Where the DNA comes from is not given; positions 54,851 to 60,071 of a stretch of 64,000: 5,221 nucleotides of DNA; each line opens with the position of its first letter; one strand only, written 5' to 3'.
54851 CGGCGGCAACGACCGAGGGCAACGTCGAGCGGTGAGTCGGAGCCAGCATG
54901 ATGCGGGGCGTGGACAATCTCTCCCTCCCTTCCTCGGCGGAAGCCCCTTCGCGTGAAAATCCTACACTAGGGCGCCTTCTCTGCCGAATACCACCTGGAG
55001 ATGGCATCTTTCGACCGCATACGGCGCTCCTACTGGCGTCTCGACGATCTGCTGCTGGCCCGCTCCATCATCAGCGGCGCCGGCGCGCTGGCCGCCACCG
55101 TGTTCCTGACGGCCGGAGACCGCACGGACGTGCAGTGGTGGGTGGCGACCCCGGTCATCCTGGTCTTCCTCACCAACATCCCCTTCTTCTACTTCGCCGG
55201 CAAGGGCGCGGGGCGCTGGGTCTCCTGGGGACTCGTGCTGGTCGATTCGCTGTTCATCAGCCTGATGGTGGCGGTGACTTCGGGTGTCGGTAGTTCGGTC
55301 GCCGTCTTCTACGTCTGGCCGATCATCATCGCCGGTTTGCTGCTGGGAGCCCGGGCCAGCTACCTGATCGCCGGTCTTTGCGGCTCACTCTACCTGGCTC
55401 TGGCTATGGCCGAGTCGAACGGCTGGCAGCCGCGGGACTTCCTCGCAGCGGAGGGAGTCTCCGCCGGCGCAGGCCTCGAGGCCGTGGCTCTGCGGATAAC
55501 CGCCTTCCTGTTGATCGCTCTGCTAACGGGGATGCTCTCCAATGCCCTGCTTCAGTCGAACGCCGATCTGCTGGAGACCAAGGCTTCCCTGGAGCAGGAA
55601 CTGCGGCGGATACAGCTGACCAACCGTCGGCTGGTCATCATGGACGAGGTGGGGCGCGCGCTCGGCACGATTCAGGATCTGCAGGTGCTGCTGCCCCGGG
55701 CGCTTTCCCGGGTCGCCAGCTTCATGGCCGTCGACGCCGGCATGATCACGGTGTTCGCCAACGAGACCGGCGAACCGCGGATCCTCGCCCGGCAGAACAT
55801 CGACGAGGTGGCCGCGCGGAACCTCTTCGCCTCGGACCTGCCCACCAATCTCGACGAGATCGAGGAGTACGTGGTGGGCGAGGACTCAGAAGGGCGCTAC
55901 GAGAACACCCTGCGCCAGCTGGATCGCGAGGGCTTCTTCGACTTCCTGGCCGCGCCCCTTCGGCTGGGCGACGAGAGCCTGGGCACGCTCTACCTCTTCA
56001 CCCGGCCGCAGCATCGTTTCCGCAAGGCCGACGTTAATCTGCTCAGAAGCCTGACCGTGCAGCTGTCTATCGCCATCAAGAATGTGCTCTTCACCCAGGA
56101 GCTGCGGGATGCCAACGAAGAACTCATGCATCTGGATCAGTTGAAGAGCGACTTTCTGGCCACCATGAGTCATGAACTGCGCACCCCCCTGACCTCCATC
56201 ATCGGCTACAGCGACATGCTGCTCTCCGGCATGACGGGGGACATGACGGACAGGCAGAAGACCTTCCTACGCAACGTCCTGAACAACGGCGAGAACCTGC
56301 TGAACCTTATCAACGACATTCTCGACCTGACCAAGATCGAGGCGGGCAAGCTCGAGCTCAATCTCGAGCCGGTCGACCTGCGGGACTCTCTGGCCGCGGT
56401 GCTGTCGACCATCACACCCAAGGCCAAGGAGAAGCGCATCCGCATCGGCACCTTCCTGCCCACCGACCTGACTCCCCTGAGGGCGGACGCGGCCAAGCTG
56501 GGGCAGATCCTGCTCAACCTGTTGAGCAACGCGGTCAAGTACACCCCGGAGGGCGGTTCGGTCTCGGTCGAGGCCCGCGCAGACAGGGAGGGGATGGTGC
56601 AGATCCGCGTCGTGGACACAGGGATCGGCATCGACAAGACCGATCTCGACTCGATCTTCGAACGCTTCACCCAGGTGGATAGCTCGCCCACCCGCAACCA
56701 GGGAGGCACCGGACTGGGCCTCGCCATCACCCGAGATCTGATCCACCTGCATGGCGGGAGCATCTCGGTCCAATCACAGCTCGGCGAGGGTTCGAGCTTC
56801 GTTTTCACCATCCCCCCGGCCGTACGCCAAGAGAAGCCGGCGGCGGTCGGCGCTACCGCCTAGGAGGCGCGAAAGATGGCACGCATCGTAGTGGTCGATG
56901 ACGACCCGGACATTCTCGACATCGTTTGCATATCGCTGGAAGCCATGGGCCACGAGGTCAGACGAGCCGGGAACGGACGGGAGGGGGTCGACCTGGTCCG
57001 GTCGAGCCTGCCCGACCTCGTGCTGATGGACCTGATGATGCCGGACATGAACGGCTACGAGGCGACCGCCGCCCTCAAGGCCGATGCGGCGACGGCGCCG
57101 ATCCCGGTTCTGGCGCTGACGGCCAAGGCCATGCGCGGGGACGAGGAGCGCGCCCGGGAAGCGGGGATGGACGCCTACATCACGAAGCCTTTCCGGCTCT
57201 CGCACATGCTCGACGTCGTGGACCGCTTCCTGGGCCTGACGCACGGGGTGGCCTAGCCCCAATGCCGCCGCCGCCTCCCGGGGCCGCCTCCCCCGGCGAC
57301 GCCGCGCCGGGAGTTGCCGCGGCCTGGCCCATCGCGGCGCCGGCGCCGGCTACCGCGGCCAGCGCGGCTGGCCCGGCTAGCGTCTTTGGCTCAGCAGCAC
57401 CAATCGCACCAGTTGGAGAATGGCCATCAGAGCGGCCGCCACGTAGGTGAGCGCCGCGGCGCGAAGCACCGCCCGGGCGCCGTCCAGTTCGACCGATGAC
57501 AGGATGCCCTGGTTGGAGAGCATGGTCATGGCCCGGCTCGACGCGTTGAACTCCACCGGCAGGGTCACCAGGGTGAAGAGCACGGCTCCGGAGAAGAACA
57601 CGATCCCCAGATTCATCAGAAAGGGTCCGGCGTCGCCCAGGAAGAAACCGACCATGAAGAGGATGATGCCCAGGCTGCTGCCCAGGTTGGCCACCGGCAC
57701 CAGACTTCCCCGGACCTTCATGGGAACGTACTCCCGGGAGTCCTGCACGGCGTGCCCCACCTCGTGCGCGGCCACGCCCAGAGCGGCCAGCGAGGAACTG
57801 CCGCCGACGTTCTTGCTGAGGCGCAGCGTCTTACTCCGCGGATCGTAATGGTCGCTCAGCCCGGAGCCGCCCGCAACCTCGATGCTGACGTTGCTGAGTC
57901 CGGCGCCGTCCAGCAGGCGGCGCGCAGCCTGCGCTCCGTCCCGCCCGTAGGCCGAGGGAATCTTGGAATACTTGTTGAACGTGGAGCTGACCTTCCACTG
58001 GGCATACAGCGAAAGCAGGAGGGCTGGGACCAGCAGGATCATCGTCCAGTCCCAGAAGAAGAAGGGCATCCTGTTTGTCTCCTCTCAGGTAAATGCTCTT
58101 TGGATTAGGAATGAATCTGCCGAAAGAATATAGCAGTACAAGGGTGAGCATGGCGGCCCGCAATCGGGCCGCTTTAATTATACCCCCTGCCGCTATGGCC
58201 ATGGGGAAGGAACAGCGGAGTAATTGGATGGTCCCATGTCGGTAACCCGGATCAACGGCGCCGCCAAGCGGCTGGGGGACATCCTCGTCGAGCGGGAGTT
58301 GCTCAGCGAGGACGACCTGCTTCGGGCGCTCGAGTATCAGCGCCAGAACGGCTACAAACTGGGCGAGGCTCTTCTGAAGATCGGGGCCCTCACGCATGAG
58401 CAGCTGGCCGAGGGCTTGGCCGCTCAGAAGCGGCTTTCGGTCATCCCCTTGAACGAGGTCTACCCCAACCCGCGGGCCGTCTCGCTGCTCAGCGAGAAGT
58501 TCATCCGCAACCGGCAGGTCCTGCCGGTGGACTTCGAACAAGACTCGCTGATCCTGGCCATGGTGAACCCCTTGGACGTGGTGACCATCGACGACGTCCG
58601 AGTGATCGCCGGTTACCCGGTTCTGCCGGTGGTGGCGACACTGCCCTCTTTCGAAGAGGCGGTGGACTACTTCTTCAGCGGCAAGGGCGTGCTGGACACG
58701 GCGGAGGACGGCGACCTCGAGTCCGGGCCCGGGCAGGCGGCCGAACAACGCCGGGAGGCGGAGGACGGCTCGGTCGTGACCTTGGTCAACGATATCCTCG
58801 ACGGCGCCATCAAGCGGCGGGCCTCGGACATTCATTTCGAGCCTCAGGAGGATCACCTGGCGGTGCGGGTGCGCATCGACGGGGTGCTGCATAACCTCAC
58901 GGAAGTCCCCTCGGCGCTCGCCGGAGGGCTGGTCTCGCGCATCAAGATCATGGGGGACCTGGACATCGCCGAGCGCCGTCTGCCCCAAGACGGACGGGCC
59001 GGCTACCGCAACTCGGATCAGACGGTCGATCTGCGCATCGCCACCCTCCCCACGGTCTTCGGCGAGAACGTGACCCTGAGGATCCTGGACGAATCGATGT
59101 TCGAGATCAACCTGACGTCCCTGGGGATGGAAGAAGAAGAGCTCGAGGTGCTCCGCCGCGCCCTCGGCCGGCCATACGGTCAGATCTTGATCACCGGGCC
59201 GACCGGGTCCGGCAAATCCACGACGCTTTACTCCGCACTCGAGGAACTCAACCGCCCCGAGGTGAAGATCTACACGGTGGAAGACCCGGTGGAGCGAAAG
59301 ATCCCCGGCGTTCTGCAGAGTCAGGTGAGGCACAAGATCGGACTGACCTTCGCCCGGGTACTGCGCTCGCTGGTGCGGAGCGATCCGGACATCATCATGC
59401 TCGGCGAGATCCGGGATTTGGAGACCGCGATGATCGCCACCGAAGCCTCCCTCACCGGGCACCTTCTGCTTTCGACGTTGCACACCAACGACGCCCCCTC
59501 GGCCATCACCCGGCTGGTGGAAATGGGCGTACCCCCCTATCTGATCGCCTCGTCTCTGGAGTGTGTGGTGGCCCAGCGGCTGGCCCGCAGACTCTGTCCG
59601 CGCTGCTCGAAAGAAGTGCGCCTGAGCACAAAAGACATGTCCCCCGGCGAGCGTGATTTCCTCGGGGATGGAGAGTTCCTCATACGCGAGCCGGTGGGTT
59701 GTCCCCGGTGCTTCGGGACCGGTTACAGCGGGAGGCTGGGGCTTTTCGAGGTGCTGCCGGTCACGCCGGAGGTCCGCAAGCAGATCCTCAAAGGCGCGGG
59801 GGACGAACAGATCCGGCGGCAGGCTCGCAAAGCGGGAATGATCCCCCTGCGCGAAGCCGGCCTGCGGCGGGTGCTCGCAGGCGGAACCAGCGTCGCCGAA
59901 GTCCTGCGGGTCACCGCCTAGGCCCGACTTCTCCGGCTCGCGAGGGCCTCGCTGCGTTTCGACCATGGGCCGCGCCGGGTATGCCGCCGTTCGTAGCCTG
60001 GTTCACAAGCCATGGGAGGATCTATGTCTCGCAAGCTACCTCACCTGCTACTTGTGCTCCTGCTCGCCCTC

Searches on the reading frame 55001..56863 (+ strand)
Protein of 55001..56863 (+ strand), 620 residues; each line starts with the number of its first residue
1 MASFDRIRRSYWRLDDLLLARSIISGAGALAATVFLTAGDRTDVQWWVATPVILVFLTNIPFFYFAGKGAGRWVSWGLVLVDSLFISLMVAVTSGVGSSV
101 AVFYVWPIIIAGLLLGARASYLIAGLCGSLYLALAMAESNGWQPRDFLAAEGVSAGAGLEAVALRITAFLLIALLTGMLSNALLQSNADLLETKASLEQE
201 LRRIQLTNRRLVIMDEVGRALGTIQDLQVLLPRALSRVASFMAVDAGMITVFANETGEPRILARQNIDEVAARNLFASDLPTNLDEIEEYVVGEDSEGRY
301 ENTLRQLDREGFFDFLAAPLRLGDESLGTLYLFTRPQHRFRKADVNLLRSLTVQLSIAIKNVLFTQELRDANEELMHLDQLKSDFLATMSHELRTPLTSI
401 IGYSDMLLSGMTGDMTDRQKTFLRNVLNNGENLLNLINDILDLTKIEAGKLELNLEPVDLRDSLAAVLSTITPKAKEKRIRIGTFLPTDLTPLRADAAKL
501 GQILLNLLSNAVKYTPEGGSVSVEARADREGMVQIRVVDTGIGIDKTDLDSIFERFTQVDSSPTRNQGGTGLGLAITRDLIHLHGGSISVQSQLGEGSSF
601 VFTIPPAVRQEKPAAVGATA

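Call 17: search_protein_families(library=pfam, proteins=[window:55001-56863:+], max_evalue=0.0001)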
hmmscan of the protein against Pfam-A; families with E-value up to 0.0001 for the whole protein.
window:55001-56863:+ (620 aa): 6 families
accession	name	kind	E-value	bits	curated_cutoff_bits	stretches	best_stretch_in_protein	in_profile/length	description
PF02518.31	HATPase_c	-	1.6e-31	109.4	26.4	1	496-606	2-109/111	Histidine kinase-, DNA gyrase B-, and HSP90-like ATPase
PF00512.31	HisKA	-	3.8e-20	72.2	26.9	1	382-449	2-66/66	His Kinase A (phospho-acceptor) domain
PF01590.32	GAF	-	1.6e-10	42.1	22.4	1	226-359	1-133/133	GAF domain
PF25323.1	6TM_PilS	-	9.2e-07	29.2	27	1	73-188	78-187/189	PilS-like transmembrane domain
PF13185.12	GAF_2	-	1.7e-06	28.8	28.6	1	226-359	3-135/136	GAF domain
PF13492.12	GAF_3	-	3.5e-06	27.9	27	1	255-361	28-129/129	GAF domain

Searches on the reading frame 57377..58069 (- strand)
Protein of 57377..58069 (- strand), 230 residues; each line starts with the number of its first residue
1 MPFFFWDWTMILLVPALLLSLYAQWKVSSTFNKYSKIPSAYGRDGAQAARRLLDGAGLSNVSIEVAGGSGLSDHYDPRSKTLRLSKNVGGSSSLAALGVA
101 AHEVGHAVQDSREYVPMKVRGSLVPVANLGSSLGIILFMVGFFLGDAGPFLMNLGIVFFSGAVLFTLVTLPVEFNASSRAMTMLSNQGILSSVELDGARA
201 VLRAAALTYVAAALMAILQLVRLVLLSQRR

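Call 17: search_protein_families(library=pfam, proteins=[window:57377-58069:-], max_evalue=0.0001)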
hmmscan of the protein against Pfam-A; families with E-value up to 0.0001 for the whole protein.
window:57377-58069:- (230 aa): 1 family
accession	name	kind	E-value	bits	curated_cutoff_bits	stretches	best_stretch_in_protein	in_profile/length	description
PF04298.18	Zn_peptidase_2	-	1.5e-86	289.9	27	1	9-227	1-217/218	Putative neutral zinc metallopeptidase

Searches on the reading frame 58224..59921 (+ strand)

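Call 17: search_protein_families(library=pfam, proteins=[window:58224-59921:+], max_evalue=0.0001)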
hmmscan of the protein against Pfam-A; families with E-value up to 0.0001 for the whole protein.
window:58224-59921:+ (565 aa): 3 families
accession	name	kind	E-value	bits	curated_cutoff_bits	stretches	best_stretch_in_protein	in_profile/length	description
PF00437.27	T2SSE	-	2e-129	431.9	24.9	1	178-562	2-370/370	Type II/IV secretion system protein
PF05157.20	MshEN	-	2.6e-14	53.4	23.1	1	71-154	3-87/90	MshEN domain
PF13191.12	AAA_16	-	5.6e-05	24.1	32.6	0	304-354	6-58/167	AAA ATPase domain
